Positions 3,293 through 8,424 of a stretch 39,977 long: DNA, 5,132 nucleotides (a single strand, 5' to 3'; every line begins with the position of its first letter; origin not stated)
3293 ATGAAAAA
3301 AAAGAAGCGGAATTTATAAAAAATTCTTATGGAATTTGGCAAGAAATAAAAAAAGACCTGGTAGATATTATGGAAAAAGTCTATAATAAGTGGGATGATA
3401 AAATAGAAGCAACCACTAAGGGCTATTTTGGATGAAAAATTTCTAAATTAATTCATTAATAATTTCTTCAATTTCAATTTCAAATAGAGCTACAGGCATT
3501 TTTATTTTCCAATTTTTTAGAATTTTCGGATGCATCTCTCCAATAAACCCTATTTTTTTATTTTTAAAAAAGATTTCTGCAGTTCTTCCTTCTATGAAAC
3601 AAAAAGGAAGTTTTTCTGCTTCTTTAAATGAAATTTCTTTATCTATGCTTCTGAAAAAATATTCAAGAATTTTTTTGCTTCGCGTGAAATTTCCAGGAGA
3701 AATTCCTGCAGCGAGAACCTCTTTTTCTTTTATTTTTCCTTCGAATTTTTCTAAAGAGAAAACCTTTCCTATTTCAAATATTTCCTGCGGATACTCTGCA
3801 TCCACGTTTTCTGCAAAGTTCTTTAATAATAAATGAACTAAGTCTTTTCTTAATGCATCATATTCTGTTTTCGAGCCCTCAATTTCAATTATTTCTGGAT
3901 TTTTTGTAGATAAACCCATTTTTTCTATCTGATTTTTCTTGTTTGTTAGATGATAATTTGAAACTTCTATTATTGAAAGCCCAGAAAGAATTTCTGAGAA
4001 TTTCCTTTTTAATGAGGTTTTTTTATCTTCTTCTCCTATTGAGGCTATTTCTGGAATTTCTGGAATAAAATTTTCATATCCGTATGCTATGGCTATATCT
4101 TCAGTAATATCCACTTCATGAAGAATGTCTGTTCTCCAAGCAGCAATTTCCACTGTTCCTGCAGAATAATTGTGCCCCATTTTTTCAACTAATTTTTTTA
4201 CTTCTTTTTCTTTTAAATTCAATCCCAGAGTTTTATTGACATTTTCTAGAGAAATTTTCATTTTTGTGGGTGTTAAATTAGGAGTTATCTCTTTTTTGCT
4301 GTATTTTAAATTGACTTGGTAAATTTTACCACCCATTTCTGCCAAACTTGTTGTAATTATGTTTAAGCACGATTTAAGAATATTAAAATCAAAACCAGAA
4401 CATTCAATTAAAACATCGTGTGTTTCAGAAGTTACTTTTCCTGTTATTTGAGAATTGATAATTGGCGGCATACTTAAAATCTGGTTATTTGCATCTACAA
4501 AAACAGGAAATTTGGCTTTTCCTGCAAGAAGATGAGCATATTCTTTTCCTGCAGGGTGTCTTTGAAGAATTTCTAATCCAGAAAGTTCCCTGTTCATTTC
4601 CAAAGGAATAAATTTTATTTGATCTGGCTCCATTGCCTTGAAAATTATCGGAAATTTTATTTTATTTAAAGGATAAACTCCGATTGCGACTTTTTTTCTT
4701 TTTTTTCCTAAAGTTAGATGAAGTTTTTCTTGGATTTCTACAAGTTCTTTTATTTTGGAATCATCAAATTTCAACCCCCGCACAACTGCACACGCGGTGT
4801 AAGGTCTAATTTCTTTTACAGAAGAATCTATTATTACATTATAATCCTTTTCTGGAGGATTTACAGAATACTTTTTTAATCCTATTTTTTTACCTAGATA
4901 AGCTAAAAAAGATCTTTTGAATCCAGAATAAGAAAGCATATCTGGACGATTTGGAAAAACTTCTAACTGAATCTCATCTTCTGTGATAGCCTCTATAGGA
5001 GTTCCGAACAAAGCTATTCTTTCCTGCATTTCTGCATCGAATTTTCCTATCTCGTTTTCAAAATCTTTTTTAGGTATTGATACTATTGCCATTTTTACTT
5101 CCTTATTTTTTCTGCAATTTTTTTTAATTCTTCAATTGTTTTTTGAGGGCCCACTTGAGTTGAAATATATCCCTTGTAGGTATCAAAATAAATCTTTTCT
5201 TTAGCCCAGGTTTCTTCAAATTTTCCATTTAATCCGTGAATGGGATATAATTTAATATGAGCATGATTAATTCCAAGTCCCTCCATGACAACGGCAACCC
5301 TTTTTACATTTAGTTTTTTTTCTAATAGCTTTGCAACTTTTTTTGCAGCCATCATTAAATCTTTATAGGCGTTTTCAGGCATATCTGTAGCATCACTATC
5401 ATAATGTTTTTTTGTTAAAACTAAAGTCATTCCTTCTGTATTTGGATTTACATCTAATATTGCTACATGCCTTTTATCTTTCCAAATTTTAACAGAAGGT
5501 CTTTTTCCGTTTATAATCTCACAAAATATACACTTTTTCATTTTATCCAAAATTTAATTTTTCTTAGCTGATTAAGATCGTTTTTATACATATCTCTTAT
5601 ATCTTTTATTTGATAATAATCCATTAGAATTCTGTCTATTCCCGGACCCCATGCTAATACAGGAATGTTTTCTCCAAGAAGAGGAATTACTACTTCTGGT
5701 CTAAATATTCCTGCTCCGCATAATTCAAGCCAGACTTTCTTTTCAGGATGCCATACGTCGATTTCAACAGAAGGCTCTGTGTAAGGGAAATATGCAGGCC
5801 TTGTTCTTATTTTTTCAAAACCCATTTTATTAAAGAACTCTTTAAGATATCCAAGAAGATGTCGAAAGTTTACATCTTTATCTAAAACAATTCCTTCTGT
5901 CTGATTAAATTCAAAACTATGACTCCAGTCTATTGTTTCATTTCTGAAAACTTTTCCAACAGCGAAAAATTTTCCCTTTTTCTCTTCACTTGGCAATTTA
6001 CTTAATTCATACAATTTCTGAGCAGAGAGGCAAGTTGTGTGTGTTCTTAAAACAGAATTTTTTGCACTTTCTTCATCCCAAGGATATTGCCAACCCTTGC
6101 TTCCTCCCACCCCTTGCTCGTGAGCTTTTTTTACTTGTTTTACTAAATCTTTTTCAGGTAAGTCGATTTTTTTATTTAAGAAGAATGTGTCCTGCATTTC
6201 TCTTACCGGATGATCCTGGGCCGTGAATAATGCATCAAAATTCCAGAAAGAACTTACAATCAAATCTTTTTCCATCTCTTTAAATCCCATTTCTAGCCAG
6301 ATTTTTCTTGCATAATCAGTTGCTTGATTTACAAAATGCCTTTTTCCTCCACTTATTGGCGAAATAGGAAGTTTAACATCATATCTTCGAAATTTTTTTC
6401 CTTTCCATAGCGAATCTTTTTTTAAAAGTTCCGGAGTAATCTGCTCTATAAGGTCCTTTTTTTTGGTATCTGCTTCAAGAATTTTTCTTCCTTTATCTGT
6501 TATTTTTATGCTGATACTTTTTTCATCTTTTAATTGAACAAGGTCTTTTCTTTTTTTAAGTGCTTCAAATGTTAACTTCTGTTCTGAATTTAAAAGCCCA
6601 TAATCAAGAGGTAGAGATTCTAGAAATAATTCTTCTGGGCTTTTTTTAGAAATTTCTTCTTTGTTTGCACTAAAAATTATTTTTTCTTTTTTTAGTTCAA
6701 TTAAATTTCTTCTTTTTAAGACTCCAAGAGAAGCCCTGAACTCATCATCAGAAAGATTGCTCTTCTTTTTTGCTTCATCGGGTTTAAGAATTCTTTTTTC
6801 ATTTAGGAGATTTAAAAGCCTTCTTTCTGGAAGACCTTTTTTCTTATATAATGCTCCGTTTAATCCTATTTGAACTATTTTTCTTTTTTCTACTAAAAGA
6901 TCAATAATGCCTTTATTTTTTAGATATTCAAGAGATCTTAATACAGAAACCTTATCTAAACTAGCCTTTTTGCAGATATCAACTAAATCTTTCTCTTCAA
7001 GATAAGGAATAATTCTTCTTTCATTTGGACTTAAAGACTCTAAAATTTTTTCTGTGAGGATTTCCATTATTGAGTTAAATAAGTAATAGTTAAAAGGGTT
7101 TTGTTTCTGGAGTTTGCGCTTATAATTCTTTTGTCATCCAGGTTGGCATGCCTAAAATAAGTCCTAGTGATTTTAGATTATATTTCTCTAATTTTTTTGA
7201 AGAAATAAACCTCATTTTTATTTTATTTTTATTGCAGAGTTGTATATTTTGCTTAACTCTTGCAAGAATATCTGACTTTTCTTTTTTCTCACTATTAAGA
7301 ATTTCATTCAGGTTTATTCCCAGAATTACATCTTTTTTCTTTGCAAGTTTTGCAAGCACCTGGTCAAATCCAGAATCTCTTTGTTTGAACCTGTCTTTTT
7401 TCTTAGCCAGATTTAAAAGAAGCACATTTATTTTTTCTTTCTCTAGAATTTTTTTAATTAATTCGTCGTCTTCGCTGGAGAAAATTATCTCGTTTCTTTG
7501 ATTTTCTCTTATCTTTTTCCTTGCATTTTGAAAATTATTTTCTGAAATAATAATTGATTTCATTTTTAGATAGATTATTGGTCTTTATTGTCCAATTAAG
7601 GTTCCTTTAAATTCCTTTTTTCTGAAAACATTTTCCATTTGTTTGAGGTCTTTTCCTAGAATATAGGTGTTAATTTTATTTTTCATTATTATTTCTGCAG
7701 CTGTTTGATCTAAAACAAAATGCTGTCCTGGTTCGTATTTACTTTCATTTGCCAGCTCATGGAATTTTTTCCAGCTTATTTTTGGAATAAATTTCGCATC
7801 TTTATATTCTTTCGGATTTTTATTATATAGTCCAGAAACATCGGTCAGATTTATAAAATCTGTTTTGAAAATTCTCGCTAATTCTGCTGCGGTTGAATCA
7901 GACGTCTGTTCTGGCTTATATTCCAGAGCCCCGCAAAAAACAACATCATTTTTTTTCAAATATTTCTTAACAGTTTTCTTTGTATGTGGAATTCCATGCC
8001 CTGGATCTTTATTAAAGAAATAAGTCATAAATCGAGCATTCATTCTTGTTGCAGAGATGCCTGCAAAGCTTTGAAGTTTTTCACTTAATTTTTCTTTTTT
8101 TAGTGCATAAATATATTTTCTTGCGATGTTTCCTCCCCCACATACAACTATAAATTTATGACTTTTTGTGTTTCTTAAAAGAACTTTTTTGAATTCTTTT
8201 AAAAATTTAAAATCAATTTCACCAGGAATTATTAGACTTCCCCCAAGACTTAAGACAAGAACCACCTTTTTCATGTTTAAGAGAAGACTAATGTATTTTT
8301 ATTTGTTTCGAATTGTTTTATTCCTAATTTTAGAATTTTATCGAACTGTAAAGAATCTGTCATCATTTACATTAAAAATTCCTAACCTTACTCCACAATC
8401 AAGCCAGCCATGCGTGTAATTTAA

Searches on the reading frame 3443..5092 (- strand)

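Call 33: search_protein_families(library=pfam, proteins=[window:3443-5092:-], max_evalue=0.001)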
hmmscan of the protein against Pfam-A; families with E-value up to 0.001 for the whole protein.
window:3443-5092:- (549 aa): 3 families
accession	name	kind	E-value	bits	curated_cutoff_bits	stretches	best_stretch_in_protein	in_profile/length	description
PF17759.6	tRNA_synthFbeta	-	1.1e-31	110.4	22.4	1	347-540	6-213/214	Phenylalanyl tRNA synthetase beta chain CLM domain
PF03484.21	B5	-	1.1e-17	64.5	28.6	1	278-339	1-67/67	tRNA synthetase B5 domain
PF03483.22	B3_4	-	3e-07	30.7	29.3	1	112-238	33-132/174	B3/4 domain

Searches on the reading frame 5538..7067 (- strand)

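Call 33: search_protein_families(library=pfam, proteins=[window:5538-7067:-], max_evalue=0.001)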
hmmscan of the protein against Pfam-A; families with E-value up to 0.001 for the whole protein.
window:5538-7067:- (509 aa): 1 family
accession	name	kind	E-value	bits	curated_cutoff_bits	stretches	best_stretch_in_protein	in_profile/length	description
PF01409.25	tRNA-synt_2d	-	1.1e-80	271.2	19.8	1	229-503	2-245/246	tRNA synthetases class II core domain (F)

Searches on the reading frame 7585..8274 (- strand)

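Call 33: search_protein_families(library=pfam, proteins=[window:7585-8274:-], max_evalue=0.001)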
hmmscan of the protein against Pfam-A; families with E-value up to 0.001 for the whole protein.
window:7585-8274:- (229 aa): 1 family
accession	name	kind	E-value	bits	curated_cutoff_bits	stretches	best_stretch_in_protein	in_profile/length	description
PF00696.33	AA_kinase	-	1.6e-29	103.7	24.9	1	6-206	3-233/234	Amino acid kinase family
